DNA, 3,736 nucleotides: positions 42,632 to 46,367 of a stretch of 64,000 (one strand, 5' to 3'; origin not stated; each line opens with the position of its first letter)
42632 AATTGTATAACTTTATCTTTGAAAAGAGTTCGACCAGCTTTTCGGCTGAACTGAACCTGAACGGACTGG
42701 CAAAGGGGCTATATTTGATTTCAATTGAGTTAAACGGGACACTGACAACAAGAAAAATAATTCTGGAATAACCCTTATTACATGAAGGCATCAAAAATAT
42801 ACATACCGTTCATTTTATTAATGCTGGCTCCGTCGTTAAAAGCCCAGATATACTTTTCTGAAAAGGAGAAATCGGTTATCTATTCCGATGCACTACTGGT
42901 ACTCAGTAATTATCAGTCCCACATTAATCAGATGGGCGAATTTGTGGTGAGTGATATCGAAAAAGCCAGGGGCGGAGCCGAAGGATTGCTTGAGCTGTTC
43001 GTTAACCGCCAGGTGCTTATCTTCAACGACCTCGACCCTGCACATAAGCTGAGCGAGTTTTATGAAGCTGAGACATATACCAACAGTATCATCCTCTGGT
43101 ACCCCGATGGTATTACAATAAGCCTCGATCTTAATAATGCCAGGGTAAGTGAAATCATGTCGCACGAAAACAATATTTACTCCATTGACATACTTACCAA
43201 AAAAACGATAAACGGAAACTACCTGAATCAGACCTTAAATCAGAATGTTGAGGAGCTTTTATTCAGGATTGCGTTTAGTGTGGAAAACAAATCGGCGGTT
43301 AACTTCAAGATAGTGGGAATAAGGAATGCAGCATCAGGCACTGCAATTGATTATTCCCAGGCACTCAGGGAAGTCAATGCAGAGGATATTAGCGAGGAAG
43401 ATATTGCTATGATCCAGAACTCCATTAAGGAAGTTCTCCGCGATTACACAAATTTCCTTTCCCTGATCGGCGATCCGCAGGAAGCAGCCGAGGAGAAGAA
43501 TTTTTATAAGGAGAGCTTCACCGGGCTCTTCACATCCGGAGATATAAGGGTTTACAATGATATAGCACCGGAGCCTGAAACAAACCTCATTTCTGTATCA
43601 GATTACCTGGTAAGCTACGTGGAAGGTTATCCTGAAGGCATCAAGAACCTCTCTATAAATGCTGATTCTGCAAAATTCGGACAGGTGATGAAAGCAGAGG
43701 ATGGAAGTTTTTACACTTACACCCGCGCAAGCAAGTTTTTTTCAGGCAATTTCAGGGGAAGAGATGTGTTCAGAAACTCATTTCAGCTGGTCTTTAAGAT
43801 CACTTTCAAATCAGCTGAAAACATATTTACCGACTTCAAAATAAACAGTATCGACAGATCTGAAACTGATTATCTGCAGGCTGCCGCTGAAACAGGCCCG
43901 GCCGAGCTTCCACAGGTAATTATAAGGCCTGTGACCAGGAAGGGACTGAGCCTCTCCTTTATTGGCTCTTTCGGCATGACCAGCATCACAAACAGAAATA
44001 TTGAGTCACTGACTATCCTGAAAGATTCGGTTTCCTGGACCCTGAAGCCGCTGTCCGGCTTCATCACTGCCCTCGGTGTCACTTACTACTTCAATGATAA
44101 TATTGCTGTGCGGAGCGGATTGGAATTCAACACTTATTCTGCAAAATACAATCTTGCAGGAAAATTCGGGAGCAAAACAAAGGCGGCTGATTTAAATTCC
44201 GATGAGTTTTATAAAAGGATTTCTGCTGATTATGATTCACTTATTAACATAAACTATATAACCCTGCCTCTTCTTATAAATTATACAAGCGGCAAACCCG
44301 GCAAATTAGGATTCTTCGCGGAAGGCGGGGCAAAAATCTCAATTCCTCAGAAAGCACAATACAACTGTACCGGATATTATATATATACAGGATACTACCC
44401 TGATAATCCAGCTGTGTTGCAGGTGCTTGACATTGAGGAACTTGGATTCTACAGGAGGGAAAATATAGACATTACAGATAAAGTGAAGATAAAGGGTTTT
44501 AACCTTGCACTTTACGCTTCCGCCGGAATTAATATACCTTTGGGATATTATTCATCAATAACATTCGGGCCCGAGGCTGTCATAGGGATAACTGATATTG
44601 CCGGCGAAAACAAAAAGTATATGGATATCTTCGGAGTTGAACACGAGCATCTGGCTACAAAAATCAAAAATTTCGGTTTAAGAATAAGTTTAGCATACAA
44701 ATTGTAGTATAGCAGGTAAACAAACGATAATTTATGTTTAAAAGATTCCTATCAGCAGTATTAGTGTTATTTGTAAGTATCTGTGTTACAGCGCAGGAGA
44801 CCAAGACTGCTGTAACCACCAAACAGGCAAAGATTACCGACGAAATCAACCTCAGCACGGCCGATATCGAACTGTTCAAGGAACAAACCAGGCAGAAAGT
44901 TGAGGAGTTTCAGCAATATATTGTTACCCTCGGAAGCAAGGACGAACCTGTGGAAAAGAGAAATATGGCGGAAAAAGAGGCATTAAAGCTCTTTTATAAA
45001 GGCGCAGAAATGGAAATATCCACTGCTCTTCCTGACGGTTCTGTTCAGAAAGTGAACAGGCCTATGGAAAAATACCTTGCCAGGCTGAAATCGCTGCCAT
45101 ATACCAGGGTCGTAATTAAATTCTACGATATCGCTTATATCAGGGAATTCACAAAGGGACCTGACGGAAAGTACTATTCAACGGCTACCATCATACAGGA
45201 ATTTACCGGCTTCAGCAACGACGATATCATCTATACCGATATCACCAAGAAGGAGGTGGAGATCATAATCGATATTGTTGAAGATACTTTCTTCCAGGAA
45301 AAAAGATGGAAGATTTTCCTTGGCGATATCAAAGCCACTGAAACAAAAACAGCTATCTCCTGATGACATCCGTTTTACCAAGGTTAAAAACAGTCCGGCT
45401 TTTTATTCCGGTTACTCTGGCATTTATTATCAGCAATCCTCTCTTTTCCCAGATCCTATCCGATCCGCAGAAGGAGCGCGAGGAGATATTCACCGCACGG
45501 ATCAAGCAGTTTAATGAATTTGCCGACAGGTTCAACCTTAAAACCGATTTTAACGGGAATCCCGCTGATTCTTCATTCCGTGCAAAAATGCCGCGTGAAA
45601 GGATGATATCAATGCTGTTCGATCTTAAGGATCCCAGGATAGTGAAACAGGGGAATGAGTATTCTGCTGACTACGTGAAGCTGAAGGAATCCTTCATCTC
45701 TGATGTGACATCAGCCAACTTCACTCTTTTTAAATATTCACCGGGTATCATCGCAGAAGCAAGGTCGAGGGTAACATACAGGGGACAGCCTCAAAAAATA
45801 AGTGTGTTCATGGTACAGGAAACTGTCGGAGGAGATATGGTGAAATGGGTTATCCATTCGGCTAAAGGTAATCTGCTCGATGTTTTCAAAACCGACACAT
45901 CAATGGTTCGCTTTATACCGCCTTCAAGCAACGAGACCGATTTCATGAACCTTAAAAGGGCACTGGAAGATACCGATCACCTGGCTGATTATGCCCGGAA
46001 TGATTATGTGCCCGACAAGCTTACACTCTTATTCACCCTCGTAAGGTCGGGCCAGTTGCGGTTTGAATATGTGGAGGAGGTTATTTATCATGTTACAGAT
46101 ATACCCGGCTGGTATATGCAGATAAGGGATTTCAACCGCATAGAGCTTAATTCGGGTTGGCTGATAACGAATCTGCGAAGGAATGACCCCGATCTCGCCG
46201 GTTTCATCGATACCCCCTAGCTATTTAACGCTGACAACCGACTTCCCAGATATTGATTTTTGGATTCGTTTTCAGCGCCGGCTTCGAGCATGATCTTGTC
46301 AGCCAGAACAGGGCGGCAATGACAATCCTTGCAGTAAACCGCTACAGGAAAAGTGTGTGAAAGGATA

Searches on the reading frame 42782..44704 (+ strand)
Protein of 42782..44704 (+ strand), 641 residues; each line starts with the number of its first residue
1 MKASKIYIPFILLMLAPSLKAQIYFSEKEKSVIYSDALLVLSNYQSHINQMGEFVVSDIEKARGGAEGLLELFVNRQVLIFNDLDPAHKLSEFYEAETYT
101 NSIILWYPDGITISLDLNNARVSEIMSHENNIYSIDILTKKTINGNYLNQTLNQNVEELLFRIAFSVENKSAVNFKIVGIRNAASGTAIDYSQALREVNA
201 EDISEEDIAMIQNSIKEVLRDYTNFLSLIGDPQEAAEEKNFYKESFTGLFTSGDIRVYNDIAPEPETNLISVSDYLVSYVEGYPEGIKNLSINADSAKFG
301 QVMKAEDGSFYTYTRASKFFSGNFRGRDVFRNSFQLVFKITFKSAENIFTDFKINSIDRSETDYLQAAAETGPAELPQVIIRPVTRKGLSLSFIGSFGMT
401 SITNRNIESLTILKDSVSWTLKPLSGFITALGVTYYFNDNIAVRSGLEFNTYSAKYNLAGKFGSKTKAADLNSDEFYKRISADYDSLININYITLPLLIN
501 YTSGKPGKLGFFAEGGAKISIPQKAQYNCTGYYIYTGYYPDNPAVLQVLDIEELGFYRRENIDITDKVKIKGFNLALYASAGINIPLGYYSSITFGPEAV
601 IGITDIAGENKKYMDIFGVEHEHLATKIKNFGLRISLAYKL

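Call 9: search_protein_families(library=pfam, proteins=[window:42782-44704:+], max_evalue=0.001)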
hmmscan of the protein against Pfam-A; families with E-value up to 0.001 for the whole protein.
window:42782-44704:+ (641 aa): 1 family
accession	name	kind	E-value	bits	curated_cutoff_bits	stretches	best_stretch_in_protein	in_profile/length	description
PF13568.12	OMP_b-brl_2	-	3.7e-09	37.3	27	1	420-606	33-173/175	Outer membrane protein beta-barrel domain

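Call 26: search_protein_families(library=ncbifam, proteins=[window:42782-44704:+], max_evalue=0.001)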
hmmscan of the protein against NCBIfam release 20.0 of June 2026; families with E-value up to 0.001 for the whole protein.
window:42782-44704:+ (641 aa): 0 families

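Call 34: find_encoding_contigs(protein=window:42782-44704:+, flank=10000, max_places=6)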
Protein window:42782-44704:+ (641 aa): no gene with exactly this product is on record in the collection.

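Call 61: search_protein_families(library=pfam, proteins=[window:42782-44704:+], max_evalue=5)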
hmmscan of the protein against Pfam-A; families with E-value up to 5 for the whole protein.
window:42782-44704:+ (641 aa): 2 families
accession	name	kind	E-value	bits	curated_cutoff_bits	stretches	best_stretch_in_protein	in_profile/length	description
PF13568.12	OMP_b-brl_2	-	3.7e-09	37.3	27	1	420-606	33-173/175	Outer membrane protein beta-barrel domain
PF20393.3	Pro_CA_2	-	0.13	12.9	30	1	121-196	19-92/125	Putative carbonic anhydrase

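Call 63: find_homologous_proteins(query=window:42782-44704:+, max_evalue=0.00001)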
Query window:42782-44704:+ (641 aa): 281 proteins with E <= 0.00001 among 8000 candidates; the best 120 are listed.
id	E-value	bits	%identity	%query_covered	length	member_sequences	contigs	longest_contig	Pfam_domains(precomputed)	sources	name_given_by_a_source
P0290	0.0e+0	1402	100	100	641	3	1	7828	PF13568.13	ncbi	-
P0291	0.0e+0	1238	86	100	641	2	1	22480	PF13568.13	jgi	-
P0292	0.0e+0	1196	83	100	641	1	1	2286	PF13568.13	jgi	-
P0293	0.0e+0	1114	78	100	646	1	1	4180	PF13568.13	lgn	-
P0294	0.0e+0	1091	76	100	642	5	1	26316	PF13568.13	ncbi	-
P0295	0.0e+0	1077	75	100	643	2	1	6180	PF13568.13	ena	-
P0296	0.0e+0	1058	74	100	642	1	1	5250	PF13568.13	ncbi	-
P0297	0.0e+0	1057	73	100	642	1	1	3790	PF13568.13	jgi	jgi:Outer membrane protein beta-barrel domain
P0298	0.0e+0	1055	74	98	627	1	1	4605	PF13568.13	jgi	jgi:hypothetical protein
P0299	0.0e+0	1050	75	100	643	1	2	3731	PF13568.13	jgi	jgi:hypothetical protein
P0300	0.0e+0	1046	72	100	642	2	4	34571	PF13568.13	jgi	jgi:hypothetical protein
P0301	0.0e+0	1037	73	100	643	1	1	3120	PF13568.13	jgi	jgi:hypothetical protein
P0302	0.0e+0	1034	73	100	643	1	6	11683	PF13568.13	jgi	jgi:hypothetical protein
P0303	0.0e+0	1013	71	100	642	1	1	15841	PF13568.13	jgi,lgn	-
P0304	5.6e-293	991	69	100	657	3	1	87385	PF13568.13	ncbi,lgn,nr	ncbi:MAG: outer membrane beta-barrel protein [Bacteroidia bacterium]|nr:outer membrane beta-barrel p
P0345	3.4e-254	863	62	98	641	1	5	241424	PF13568.13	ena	-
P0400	1.3e-233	795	57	99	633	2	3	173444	PF13568.13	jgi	jgi:hypothetical protein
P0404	1.4e-232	792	57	98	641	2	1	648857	PF13568.13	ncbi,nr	ncbi:MAG: hypothetical protein IPJ16_07060 [Bacteroidales bacterium]|nr:hypothetical protein [Bacter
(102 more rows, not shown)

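Call 64: find_encoding_contigs(protein=P0304, flank=10000, max_places=3)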
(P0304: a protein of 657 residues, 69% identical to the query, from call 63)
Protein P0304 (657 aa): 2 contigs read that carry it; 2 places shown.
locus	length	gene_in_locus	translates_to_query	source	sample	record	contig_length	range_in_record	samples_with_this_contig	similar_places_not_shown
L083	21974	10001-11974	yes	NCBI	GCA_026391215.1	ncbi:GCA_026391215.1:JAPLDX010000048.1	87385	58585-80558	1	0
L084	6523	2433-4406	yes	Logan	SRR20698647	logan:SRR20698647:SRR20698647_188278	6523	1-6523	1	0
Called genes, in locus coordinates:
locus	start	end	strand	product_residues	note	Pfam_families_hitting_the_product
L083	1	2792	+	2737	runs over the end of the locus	PF00041:fn3 (faint), PF16656:Pur_ac_phosph_N (faint), PF01839:FG-GAP (faint), PF13517:FG-GAP_3, PF00801:PKD (weak), PF18911:PKD_4, PF18962:Por_Secre_tail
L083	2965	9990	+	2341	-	PF13517:FG-GAP_3, PF13517:FG-GAP_3, PF00801:PKD, PF18911:PKD_4, PF00801:PKD (weak), PF18911:PKD_4, PF19081:Ig_7 (weak), PF18962:Por_Secre_tail, +3 more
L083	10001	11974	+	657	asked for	PF13568:OMP_b-brl_2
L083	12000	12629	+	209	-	-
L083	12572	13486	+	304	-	-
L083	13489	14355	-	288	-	PF03372:Exo_endo_phos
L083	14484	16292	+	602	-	PF02518:HATPase_c, PF13589:HATPase_c_3, PF01119:DNA_mis_repair, PF08676:MutL_C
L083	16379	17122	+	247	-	PF01694:Rhomboid, PF08551:DUF1751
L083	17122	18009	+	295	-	PF01694:Rhomboid, PF20216:DUF6576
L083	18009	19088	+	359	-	PF28535:DUF8431, PF03372:Exo_endo_phos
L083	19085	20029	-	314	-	PF00291:PALP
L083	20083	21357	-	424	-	PF01266:DAO (faint), PF01494:FAD_binding_3 (faint), PF07992:Pyr_redox_2, PF13450:NAD_binding_8 (weak), PF13454:NAD_binding_9 (faint), PF13738:Pyr_redox_3 (faint), PF00070:Pyr_redox (weak), PF22366:NDH2_C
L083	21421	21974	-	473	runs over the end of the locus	PF00361:Proton_antipo_M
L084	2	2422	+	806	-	?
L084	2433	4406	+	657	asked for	PF13568:OMP_b-brl_2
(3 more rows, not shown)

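Call 67: find_encoding_contigs(protein=P0404, flank=10000, max_places=2)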
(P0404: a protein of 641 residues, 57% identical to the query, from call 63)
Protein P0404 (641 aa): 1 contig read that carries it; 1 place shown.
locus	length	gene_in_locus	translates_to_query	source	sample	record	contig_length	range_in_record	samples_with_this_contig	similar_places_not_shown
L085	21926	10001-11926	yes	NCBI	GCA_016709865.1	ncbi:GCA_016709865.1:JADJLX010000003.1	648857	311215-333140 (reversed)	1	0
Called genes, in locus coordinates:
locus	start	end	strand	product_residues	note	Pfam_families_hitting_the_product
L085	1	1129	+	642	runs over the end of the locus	PF13568:OMP_b-brl_2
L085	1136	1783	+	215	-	-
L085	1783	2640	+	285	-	-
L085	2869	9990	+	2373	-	PF01839:FG-GAP (faint), PF13517:FG-GAP_3, PF00041:fn3 (faint), PF13517:FG-GAP_3, PF18911:PKD_4, PF00801:PKD (weak), PF18911:PKD_4, PF18962:Por_Secre_tail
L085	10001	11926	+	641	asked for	PF13568:OMP_b-brl_2 (weak)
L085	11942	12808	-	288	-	PF03372:Exo_endo_phos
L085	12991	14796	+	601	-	PF02518:HATPase_c, PF13589:HATPase_c_3, PF01119:DNA_mis_repair, PF08676:MutL_C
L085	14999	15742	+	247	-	PF01694:Rhomboid, PF08551:DUF1751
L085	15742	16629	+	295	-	PF01694:Rhomboid, PF20216:DUF6576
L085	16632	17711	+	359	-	PF28535:DUF8431, PF03372:Exo_endo_phos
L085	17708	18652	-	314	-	PF00291:PALP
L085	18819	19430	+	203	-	PF21349:RUBY_RBDX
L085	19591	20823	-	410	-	PF00155:Aminotran_1_2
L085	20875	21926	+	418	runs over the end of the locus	PF00278:Orn_DAP_Arg_deC, PF02784:Orn_Arg_deC_N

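Call 68: find_encoding_contigs(protein=P0345, flank=10000, max_places=2)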
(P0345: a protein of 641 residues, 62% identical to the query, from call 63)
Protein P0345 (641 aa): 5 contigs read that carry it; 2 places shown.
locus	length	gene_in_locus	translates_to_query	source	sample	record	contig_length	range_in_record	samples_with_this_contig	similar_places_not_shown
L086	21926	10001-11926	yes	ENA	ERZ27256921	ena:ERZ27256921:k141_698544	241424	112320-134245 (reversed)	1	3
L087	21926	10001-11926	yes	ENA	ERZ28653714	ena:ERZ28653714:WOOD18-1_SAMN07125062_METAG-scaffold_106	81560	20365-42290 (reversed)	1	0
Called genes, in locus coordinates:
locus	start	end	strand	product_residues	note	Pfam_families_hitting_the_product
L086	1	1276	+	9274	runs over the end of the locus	-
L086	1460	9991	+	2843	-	PF01839:FG-GAP (faint), PF13517:FG-GAP_3, PF13517:FG-GAP_3, PF00801:PKD (weak), PF18911:PKD_4, PF00801:PKD (weak), PF18911:PKD_4, PF18962:Por_Secre_tail, +1 more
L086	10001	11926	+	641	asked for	PF13568:OMP_b-brl_2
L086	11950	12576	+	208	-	-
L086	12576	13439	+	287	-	-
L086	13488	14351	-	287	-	PF03372:Exo_endo_phos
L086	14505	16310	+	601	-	PF02518:HATPase_c (weak), PF13589:HATPase_c_3, PF01119:DNA_mis_repair, PF08676:MutL_C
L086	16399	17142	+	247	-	PF01694:Rhomboid, PF08551:DUF1751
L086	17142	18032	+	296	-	PF01694:Rhomboid, PF20216:DUF6576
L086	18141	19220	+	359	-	PF28535:DUF8431, PF03372:Exo_endo_phos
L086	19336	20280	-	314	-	PF00291:PALP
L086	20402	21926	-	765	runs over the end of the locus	PF03030:H_PPase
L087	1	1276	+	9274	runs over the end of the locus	-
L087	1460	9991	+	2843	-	PF01839:FG-GAP (faint), PF13517:FG-GAP_3, PF13517:FG-GAP_3, PF00801:PKD (weak), PF18911:PKD_4, PF00801:PKD (weak), PF18911:PKD_4, PF18962:Por_Secre_tail, +1 more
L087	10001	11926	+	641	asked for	PF13568:OMP_b-brl_2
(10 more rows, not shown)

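Call 69: find_encoding_contigs(protein=P0400, flank=10000, max_places=2)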
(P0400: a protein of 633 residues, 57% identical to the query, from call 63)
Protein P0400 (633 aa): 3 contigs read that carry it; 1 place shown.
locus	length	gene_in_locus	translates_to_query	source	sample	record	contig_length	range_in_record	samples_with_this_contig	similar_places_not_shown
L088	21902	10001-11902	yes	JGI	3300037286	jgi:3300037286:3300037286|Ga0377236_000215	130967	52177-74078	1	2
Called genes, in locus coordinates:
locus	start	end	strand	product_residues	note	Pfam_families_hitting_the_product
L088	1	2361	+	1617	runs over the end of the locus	PF01839:FG-GAP (faint), PF13517:FG-GAP_3, PF00041:fn3 (faint), PF13517:FG-GAP_3, PF18911:PKD_4, PF00801:PKD, PF18911:PKD_4, PF18962:Por_Secre_tail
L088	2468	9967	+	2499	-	PF13385:Laminin_G_3, PF06832:BiPBP_C (faint), PF00041:fn3 (faint), PF13385:Laminin_G_3, PF13517:FG-GAP_3, PF13517:FG-GAP_3, PF19081:Ig_7 (weak), PF18962:Por_Secre_tail, +2 more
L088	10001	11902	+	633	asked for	PF13568:OMP_b-brl_2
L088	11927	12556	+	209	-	-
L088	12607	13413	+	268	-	-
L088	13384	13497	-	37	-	-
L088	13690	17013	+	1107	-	PF19081:Ig_7 (faint), PF00092:VWA, PF13519:VWA_2 (weak)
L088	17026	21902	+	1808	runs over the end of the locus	PF01839:FG-GAP (faint), PF13517:FG-GAP_3, PF13895:Ig_2 (faint), PF13517:FG-GAP_3, PF00801:PKD, PF18911:PKD_4, PF19081:Ig_7 (weak), PF18962:Por_Secre_tail, +2 more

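Call 71: predict_structure(alignment_id=A3)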
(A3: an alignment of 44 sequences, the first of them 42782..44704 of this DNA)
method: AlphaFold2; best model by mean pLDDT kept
length: 641 residues; sequences in the alignment: 44
mean_pLDDT: 82.2   pTM: 0.51
mean pLDDT of the five models: 82.2, 80.9, 80.7, 69.1, 68.3
residues with pLDDT >= 90: 173; 70-90: 383; 50-70: 59; < 50: 26
segments of 3 or more residues with pLDDT < 50: 1-3, 14-22, 362-373
pLDDT, mean of each block of 10 residues (from residue 1): 54 45 65 86 91 81 86 84 68 79 77 86 82 88 77 75 84 87 72 78 84 93 92 87 93 83 74 90 85 85 83 88 83 85 85 86 36 56 65 92 82 65 87 88 92 88 85 88 89 93 79 94 91 92 87 88 87 90 85 92 86 83 88 91 72
secondary structure, 60 per line:
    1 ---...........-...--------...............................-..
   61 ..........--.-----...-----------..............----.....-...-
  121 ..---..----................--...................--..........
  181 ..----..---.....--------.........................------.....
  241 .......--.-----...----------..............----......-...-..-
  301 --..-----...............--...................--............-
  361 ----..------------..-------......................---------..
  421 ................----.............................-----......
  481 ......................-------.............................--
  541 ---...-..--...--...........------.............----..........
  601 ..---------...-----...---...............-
elements in order: H4-14 H27-57 H59-70 E79-81 E93-95 H96-106 E111-115 E132-147 E150-168 E171-182 H192-196 H205-229 H236-247 E256-258 E269-271 H272-282 E287-292 E310-324 E327-345 E348-359 E388-404 H405-409 E419-436 E441-469 E475-502 E510-538 E557-567 E574-586 E591-602 E612-614 E620-622 E626-640

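Call 74: fold_search(model_id=the predicted structure, library=pdb)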
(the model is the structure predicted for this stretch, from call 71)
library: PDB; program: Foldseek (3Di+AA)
matches with E <= 10: 1176; with E <= 0.001: 43
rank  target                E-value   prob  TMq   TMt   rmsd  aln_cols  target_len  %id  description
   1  9nh1_B                1.1e-06  1.00  0.16  0.34  19.1       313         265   13  In situ cryo-EM structure of porin I of the Legionella Dot/Icm T4SS machine (released 2025-09-17)
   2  9nh1_A                3.6e-06  1.00  0.17  0.35  20.9       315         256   11  In situ cryo-EM structure of porin I of the Legionella Dot/Icm T4SS machine (released 2025-09-17)
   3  9fzd_A                2.5e-05  1.00  0.18  0.52   9.2       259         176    7  Structure of OmpA-long in complex with nanobody Nb39 (released 2024-07-17)
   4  2x56                  2.5e-05  1.00  0.16  0.32  20.0       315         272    9  Yersinia Pestis Plasminogen Activator Pla (Native) (released 2010-07-28)
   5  9nh1_C                3.4e-05  1.00  0.16  0.35  19.2       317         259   13  In situ cryo-EM structure of porin I of the Legionella Dot/Icm T4SS machine (released 2025-09-17)
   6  1k24                  3.5e-05  1.00  0.18  0.38  20.6       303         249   12  Crystal Structure of the OpcA Outer Membrane Adhesin/Invasin from Neisseria meningitidis (released 2002-03-27)
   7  9fzc_A                3.7e-05  1.00  0.18  0.56   9.4       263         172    6  Structure of OmpA-short in complex with nanobody Nb01 (released 2024-07-17)
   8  2x55                  4.3e-05  1.00  0.16  0.30  21.7       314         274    9  Yersinia Pestis Plasminogen Activator Pla (Native) (released 2010-07-28)
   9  3ub1_A                4.8e-05  1.00  0.12  0.27  19.1       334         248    8  Ntf2 like protein involved in plasmid conjugation (released 2012-02-08)
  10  9nh2_A                5.9e-05  1.00  0.20  0.48   9.9       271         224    8  In situ cryo-EM structure of porin III of the Legionella Dot/Icm T4SS machine (released 2025-09-17)
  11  9a2m_MODEL_1_A        6.2e-05  1.00  0.19  0.32  13.1       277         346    9  Model of E. coli OmpA by in-cell photo-crosslinking MS and deep learning (released 2023-02-24)
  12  3ub1_D                6.6e-05  1.00  0.12  0.27  19.1       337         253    7  Ntf2 like protein involved in plasmid conjugation (released 2012-02-08)
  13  3ub1_B                1.1e-04  0.99  0.12  0.27  19.0       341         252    8  Ntf2 like protein involved in plasmid conjugation (released 2012-02-08)
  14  2vdf                  1.2e-04  1.00  0.18  0.41  20.0       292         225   10  Structure of the OpcA adhesion from Neisseria meningitidis determined by crystallization from the cubic mesophase (released 2007-10-23)
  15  3ub1_C                1.2e-04  0.99  0.12  0.24  17.3       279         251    9  Ntf2 like protein involved in plasmid conjugation (released 2012-02-08)
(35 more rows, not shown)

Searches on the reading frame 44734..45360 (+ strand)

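Call 9: search_protein_families(library=pfam, proteins=[window:44734-45360:+], max_evalue=0.001)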
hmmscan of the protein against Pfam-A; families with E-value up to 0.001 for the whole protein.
window:44734-45360:+ (209 aa): 0 families

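Call 26: search_protein_families(library=ncbifam, proteins=[window:44734-45360:+], max_evalue=0.001)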
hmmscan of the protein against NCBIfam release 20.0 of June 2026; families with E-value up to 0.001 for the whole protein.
window:44734-45360:+ (209 aa): 0 families

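Call 61: search_protein_families(library=pfam, proteins=[window:44734-45360:+], max_evalue=5)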
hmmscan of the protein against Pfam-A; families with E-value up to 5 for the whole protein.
window:44734-45360:+ (209 aa): 1 family
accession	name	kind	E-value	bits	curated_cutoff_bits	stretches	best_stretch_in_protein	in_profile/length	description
PF10003.15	DUF2244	-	0.19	11.9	27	1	11-101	39-124/138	Integral membrane protein (DUF2244)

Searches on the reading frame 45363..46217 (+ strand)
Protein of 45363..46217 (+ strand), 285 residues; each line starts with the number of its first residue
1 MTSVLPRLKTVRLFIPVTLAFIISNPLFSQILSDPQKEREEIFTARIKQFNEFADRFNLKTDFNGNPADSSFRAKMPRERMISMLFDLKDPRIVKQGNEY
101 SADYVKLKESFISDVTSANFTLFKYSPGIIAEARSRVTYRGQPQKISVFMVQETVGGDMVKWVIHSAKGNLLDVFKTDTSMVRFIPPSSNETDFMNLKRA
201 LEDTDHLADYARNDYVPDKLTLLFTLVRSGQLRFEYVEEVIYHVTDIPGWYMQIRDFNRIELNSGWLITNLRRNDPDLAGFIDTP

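Call 9: search_protein_families(library=pfam, proteins=[window:45363-46217:+], max_evalue=0.001)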
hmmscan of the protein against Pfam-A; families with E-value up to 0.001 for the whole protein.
window:45363-46217:+ (285 aa): 0 families

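Call 26: search_protein_families(library=ncbifam, proteins=[window:45363-46217:+], max_evalue=0.001)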
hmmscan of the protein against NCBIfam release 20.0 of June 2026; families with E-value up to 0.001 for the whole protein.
window:45363-46217:+ (285 aa): 0 families

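Call 61: search_protein_families(library=pfam, proteins=[window:45363-46217:+], max_evalue=5)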
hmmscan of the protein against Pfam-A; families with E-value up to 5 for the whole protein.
window:45363-46217:+ (285 aa): 1 family
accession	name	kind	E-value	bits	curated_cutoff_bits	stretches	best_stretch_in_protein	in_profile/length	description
PF13933.12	HRXXH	-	0.071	13.2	27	1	185-214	47-76/245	Putative peptidase family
